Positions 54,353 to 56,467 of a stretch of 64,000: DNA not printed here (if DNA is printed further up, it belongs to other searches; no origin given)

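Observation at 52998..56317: Divergent gene pair encoding a PRTase-LOG/SLOG fusion protein and an unknown partner, with SD-bearing, GC-rich, non-native signature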

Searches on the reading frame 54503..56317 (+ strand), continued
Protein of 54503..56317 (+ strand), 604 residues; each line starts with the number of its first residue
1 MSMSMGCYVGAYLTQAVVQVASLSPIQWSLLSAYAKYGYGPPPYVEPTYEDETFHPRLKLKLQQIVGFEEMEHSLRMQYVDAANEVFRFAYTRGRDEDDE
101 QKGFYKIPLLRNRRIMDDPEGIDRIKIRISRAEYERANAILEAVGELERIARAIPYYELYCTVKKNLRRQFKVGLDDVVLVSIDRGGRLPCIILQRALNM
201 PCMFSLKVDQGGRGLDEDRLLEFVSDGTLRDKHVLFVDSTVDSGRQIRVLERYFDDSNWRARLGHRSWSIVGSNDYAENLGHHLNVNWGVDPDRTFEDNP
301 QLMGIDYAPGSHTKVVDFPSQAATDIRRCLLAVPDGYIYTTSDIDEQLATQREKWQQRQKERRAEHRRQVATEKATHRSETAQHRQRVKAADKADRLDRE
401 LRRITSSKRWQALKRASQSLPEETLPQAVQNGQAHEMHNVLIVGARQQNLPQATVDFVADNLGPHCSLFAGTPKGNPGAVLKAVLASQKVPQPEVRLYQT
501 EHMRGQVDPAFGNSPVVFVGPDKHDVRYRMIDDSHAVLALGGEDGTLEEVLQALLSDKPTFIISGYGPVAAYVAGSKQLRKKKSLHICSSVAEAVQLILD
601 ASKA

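Call 32: predict_structure(alignment_id=A1)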
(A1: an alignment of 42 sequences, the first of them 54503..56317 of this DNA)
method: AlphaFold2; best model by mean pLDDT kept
length: 604 residues; sequences in the alignment: 42
mean_pLDDT: 89.7   pTM: 0.68
mean pLDDT of the five models: 89.7, 89.4, 88.0, 87.6, 87.5
residues with pLDDT >= 90: 426; 70-90: 148; 50-70: 13; < 50: 17
segments of 3 or more residues with pLDDT < 50: 1-17
pLDDT, mean of each block of 10 residues (from residue 1): 36 45 83 93 91 91 94 97 95 81 89 83 90 94 95 97 97 96 95 97 92 89 96 97 89 95 97 91 94 94 93 92 96 95 89 96 96 96 90 85 90 85 79 70 92 93 91 93 92 91 86 86 89 94 93 93 93 92 94 91 71
secondary structure, 60 per line:
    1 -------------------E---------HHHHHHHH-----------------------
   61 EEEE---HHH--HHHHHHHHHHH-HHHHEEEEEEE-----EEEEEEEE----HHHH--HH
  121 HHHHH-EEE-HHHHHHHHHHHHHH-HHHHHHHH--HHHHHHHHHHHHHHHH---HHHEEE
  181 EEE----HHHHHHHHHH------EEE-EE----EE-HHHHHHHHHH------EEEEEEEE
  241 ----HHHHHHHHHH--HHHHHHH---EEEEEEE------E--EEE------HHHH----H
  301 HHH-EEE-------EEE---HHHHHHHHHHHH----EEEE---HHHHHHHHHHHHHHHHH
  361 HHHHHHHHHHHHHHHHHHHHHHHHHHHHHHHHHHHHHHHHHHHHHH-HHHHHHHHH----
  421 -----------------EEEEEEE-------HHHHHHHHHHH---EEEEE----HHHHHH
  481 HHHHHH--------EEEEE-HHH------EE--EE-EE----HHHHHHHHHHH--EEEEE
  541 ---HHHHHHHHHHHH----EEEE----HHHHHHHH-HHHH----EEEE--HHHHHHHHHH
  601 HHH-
elements in order: H30-37 E61-64 H73-83 H85-88 E89-95 E101-108 H113-116 H119-125 E127-129 H131-144 H146-153 H156-171 E178-183 H188-197 E204-206 H217-226 E233-240 H245-254 H257-263 E267-273 E283-285 H292-295 H300-303 E305-307 E315-317 H321-332 E337-340 H344-406 H408-416 E438-444 H452-462 E466-470 H475-486 E495-499 H523-533 E536-540 H544-555 E560-563 H568-575 H577-580 E585-588 H591-603
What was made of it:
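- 54554..55006 (+): Family-specific N-terminal domain (aa 18-168), alpha/beta, with no recognisable relatives. Well predicted (pLDDT 83-97, call 32).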

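Call 47: find_related_loci(query=A1, collection=genome_contigs, flank=10000)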
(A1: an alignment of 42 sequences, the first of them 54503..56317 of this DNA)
Query A1 (604 aa) in genome_contigs; peptide patterns used: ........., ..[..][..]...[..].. (x = any residue, [..] = any of these).
25 stretches matched a pattern; 19 encode a relative of the query (tblastn E <= 1e-3); 19 distinct loci.
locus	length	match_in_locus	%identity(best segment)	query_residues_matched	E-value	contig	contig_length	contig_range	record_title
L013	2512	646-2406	64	17-602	0e+0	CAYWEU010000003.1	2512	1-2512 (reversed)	MAG TPA_asm: uncultured Candidatus Peribacteria bacterium isolate binchicken_co203_150 genome assembly, contig: k141_337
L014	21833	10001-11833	61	2-602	0e+0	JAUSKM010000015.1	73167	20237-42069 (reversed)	MAG: bacterium isolate E14_metabat.bin.51 E14_k141_533393, whole genome shotgun sequence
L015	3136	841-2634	60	1-600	0e+0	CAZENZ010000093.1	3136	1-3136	MAG TPA_asm: uncultured Gammaproteobacteria bacterium isolate SRP135725_co3_191 genome assembly, contig: NODE_55034_leng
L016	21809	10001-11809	53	1-604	0e+0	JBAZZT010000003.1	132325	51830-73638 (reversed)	MAG: Patescibacteria group bacterium isolate SO_2017_GW3_23 scaffold_149_c1_OW296A_2017, whole genome shotgun sequence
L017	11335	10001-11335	60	14-462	1e-180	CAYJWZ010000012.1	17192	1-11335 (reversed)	MAG TPA_asm: uncultured Candidatus Saccharibacteria bacterium isolate ERP125453_co1_523 genome assembly, contig: NODE_33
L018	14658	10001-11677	46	1-604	4e-172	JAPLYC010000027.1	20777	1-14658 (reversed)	MAG: Candidatus Parcubacteria bacterium isolate LacPavin_0920_SED3_MAG_40_21 LacPavin_0920_SED3_scaffold_1749761, whole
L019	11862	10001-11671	47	1-604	1e-167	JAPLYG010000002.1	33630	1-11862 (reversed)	MAG: Candidatus Parcubacteria bacterium isolate LacPavin_0920_SED5_MAG_38_14 LacPavin_0920_SED5_scaffold_1405527, whole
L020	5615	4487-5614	59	20-398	3e-137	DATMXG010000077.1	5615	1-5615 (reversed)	MAG TPA_asm: Candidatus Methylomirabilis sp. isolate SMAG_U13114 k141_38716, whole genome shotgun sequence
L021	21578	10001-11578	36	1-600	1e-108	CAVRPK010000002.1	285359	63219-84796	MAG: uncultured Candidatus Micrarchaeota archaeon isolate MFD03804.bin.2.26 genome assembly, contig: contig_63928, whole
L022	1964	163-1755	38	1-596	2e-115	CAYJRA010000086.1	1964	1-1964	MAG TPA_asm: uncultured archaeon isolate ERP125453_co1_246 genome assembly, contig: NODE_92738_length_1964_cov_8.241488,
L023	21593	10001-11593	40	1-598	2e-115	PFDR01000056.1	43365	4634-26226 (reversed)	MAG: Candidatus Peregrinibacteria bacterium CG10_big_fil_rev_8_21_14_0_10_49_10 CG10_8_21_14_0.10_scaffold_542_c, whole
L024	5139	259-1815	36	3-599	1e-101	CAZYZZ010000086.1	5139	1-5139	MAG TPA_asm: Candidatus Micrarchaeota archaeon isolate binchicken_co334_56 genome assembly, contig: NODE_33015_length_51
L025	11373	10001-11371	52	1-461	2e-147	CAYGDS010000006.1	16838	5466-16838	MAG TPA_asm: uncultured Gammaproteobacteria bacterium isolate ERP113451_co3_74 genome assembly, contig: NODE_2544_length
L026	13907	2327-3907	36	1-598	2e-91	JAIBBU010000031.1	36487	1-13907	MAG: Oligoflexia bacterium isolate SSF28 NODE_20992_length_36487_cov_7.821617, whole genome shotgun sequence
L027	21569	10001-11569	36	3-600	2e-104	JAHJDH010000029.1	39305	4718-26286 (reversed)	MAG: Candidatus Micrarchaeota archaeon isolate Modern_marine.mb.41 Modern_marine.mb.41_k141_1669980, whole genome shotgu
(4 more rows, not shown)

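Call 55: search_protein_families(library=pfam, alignment_id=A1, max_evalue=0.01)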
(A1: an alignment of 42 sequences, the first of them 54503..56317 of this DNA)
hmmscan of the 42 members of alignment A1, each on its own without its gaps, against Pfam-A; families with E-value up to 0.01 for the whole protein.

A. member 1, window:54503-56317:+ (604 aa): 4 families
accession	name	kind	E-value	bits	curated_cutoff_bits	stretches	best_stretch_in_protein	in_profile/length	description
PF18163.6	LD_cluster2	-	0.0005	20.2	25.3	1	526-576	142-200/264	SLOG cluster2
PF18306.6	LDcluster4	-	0.0026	17.8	26.3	1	530-594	90-150/151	SLOG cluster4 family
PF18171.6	LSDAT_prok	-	0.0029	17.3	25.4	1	534-585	124-174/195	SLOG in TRPM, prokaryote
PF00156.33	Pribosyltran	-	0.0076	16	26.3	0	173-248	26-104/158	Phosphoribosyl transferase domain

B. families by the number of members that match (of 42 scanned): 9 families
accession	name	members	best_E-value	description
PF18306.6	LDcluster4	41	6.2e-07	SLOG cluster4 family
PF00156.33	Pribosyltran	22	1.9e-07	Phosphoribosyl transferase domain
PF18163.6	LD_cluster2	18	3.5e-06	SLOG cluster2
PF18171.6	LSDAT_prok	14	0.00017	SLOG in TRPM, prokaryote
PF01928.26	CYTH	1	0.002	CYTH domain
PF03641.19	Lysine_decarbox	1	0.0025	Possible lysine decarboxylase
PF23877.1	DUF7231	1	0.0032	Family of unknown function (DUF7231)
PF16310.10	DUF4952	1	0.004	Domian of unknown function (DUF4952)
PF15453.11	Pilt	1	0.007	Protein incorporated later into Tight Junctions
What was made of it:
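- On Type-I phosphoribosyltransferase (PF00156): 22/42 homologues match at E <= 0.01, best 1.9e-7 (call 55).
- On SLOG superfamily (Pfam SLOG cluster 4, PF18306; TIGR00725): 41/42 members hit at E <= 0.01 (call 55).
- On LOG / PpnN phosphoribohydrolases (PF03641, TIGR00730): Only 1/42 members hit at E <= 0.01 (call 55).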

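Call 67: search_protein_representatives(alignment_id=A1)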
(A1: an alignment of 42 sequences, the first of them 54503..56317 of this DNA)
Query: 42 sequences, 561 profile positions. Proteins with E-value up to 0.001 (for the whole library): 178; up to 1e-10: 52; up to 1e-30: 34. The best 150 are listed.
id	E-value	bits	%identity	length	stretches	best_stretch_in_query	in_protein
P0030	8.1e-242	819.9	-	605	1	2-559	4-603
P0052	1.0e-231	786.6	-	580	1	1-560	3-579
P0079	7.7e-231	783.7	-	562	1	2-556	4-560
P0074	1.2e-222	756.7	-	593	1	3-560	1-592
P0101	4.7e-208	708.5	-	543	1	1-557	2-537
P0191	3.2e-192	656.2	-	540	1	1-558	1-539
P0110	3.9e-192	655.9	-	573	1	1-560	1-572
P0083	1.4e-191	654.1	-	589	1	2-558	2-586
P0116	4.0e-191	652.6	-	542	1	7-557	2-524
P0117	6.7e-187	638.6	-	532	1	5-557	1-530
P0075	1.8e-161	554.7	-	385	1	11-374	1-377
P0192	1.0e-156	539.0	-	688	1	3-556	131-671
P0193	1.9e-152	524.9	-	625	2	5-343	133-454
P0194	3.7e-151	520.6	-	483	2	16-349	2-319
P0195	7.6e-145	499.8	-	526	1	10-557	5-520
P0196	2.9e-144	497.9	-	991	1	1-556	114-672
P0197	2.8e-141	488.0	-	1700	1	4-559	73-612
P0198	7.4e-141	486.6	-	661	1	3-557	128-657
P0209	7.3e-47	176.3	-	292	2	385-556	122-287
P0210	3.7e-43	164.1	-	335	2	163-283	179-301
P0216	1.3e-23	99.6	-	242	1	145-298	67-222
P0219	4.7e-21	91.1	-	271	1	361-560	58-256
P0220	1.9e-20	89.1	-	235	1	133-277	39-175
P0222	2.1e-19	85.7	-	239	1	146-315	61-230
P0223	3.2e-17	78.5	-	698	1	142-307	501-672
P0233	2.7e-09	52.3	-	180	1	397-554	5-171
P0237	1.3e-08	50.1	-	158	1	141-246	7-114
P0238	7.9e-08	47.5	-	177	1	397-535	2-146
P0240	1.2e-07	46.9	-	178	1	418-560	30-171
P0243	3.6e-07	45.3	-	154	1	153-242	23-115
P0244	4.4e-07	45.0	-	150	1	141-250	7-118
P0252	5.4e-06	41.4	-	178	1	397-558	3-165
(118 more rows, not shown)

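Call 68: search_protein_families(library=pfam, proteins=[P0192, P0196, P0197, P0198, P0193, P0223, P0216, P0219, P0210, P0209], max_evalue=0.01)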
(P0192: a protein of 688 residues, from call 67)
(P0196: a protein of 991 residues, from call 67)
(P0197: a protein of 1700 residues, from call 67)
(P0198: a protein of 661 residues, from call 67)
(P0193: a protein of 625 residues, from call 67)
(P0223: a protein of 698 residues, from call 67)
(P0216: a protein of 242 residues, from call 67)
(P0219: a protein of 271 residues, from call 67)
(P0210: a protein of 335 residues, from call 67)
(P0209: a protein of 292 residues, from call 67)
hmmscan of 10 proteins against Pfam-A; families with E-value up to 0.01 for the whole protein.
P0192 (688 aa): 1 family
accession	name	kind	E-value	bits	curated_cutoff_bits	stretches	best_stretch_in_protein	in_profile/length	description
PF18306.6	LDcluster4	-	1.2e-06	28.6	26.3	1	587-639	76-125/151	SLOG cluster4 family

P0196 (991 aa): 4 families
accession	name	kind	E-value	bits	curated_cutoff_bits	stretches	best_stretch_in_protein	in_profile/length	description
PF02954.25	HTH_8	-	7.2e-10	38.9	22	2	737-761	7-31/42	Bacterial regulatory protein, Fis family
PF18306.6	LDcluster4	-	8.7e-09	35.6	26.3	1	516-642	4-126/151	SLOG cluster4 family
PF03641.19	Lysine_decarbox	-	0.0002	22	27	1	594-623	40-69/131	Possible lysine decarboxylase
PF18024.7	HTH_50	-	0.0053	16.8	27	0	734-761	10-36/50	Helix-turn-helix domain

P0197 (1700 aa): 2 families
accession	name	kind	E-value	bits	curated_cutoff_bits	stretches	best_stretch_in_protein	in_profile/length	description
PF18306.6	LDcluster4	-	8.9e-06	25.8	26.3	1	526-574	77-124/151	SLOG cluster4 family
PF03641.19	Lysine_decarbox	-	3.5e-05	24.5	27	1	533-569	41-78/131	Possible lysine decarboxylase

P0198 (661 aa): 2 families
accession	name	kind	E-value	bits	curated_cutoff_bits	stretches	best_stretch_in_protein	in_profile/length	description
PF18306.6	LDcluster4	-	4.9e-07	29.9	26.3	1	492-625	2-125/151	SLOG cluster4 family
PF00156.33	Pribosyltran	-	0.00093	19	26.3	1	276-358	27-112/158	Phosphoribosyl transferase domain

P0193 (625 aa): 3 families
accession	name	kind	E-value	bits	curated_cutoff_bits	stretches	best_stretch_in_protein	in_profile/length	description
PF18306.6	LDcluster4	-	3.1e-07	30.6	26.3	1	469-617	5-150/151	SLOG cluster4 family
PF18171.6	LSDAT_prok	-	8.9e-06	25.6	25.4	1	557-607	122-173/195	SLOG in TRPM, prokaryote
PF00156.33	Pribosyltran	-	0.0018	18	26.3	1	260-350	16-107/158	Phosphoribosyl transferase domain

P0223 (698 aa): 0 families

P0216 (242 aa): 0 families

P0219 (271 aa): 1 family
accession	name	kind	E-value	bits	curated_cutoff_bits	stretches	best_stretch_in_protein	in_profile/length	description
PF18171.6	LSDAT_prok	-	0.002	17.9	25.4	1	190-230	127-167/195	SLOG in TRPM, prokaryote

P0210 (335 aa): 0 families

P0209 (292 aa): 4 families
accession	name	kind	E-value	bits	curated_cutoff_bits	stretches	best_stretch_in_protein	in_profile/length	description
PF18306.6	LDcluster4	-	1e-08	35.4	26.3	1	136-282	5-150/151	SLOG cluster4 family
PF18171.6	LSDAT_prok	-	6e-06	26.1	25.4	1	225-264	123-162/195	SLOG in TRPM, prokaryote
PF00781.29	DAGK_cat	-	0.0074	16.3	23.6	0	206-254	36-85/125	Diacylglycerol kinase catalytic domain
PF01513.26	NAD_kinase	-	0.0084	16.9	25.5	0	188-250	27-96/130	ATP-NAD kinase N-terminal domain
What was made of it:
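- On SLOG superfamily (Pfam SLOG cluster 4, PF18306; TIGR00725): Orthologues P0196, P0209, P0193, P0198 and P0192 pass PF18306 with 28.6-35.6 bits (call 68).
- Tried and rejected: Extra regions of P0192-P0198 have no informative domains; one has an HTH_8, probably a gene-call fusion (call 68).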
